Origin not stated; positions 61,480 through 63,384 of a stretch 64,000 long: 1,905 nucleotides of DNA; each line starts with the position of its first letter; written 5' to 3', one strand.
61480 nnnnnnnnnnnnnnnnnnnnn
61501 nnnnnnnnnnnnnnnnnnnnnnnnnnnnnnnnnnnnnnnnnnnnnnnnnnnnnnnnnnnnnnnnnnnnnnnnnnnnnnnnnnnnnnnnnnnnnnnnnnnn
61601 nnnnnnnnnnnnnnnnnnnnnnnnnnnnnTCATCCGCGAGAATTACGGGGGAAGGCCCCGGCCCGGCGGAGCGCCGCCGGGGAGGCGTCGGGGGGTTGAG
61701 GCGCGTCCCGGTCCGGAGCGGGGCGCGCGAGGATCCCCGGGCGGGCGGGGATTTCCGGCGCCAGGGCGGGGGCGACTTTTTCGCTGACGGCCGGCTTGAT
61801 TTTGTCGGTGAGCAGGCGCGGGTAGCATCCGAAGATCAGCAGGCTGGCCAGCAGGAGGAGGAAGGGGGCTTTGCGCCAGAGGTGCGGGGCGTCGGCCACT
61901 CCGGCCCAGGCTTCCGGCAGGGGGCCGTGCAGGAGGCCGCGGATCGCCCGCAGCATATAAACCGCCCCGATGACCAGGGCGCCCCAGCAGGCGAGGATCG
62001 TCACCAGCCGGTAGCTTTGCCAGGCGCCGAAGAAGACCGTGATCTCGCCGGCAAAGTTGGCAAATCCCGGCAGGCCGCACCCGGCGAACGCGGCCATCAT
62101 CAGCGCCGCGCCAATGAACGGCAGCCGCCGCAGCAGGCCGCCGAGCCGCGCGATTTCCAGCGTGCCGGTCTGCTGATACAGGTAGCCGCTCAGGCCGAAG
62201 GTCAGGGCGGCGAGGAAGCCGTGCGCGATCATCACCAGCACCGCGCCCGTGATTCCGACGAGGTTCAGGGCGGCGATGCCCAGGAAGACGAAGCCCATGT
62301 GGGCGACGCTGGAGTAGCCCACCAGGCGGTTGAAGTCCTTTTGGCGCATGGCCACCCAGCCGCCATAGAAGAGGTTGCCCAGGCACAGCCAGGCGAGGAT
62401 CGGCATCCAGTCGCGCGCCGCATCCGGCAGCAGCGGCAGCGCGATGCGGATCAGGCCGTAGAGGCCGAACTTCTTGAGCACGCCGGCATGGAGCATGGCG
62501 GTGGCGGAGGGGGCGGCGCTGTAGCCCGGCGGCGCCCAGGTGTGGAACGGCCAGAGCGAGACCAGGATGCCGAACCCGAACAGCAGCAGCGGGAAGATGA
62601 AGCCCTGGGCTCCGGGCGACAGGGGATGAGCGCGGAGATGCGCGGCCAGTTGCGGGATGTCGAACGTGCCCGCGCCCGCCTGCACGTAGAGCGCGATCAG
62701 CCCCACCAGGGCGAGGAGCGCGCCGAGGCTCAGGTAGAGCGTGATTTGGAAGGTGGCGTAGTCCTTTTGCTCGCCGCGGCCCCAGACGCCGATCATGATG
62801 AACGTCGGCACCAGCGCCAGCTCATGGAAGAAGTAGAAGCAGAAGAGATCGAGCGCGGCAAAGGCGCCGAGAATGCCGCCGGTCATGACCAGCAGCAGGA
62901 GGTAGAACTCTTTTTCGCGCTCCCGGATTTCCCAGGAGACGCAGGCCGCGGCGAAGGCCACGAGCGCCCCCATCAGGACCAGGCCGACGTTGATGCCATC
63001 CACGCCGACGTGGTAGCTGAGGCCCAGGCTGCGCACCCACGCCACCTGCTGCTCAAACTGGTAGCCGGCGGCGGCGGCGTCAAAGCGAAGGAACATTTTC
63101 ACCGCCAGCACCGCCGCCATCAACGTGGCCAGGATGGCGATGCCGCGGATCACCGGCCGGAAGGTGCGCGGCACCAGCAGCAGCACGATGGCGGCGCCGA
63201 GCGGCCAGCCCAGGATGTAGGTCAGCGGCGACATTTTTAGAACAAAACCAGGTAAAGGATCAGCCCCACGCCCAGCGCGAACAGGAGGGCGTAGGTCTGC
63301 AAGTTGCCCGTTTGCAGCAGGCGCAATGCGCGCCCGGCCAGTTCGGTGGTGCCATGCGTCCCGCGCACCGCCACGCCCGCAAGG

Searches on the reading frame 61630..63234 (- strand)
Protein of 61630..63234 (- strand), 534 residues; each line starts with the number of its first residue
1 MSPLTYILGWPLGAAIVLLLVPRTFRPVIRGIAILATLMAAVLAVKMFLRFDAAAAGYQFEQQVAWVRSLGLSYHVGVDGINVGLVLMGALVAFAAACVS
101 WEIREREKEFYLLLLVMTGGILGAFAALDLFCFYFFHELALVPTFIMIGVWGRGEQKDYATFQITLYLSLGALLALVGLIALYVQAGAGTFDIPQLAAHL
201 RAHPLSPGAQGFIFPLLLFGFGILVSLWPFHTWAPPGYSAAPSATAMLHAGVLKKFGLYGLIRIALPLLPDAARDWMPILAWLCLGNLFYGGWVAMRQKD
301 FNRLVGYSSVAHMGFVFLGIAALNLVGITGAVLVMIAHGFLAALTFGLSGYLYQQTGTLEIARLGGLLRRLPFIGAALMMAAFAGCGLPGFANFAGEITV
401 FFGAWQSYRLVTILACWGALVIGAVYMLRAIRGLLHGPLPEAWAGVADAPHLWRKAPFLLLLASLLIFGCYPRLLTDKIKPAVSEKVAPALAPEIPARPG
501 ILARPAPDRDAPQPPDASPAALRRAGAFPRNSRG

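Call 12: search_protein_families(library=pfam, proteins=[window:61630-63234:-])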
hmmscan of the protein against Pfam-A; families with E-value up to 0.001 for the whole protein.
window:61630-63234:- (534 aa): 1 family
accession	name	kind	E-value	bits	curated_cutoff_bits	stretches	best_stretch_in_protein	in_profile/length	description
PF00361.26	Proton_antipo_M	-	4.1e-58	197.3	21.5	1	127-420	1-291/294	NADH:quinone oxidoreductase/Mrp antiporter, TM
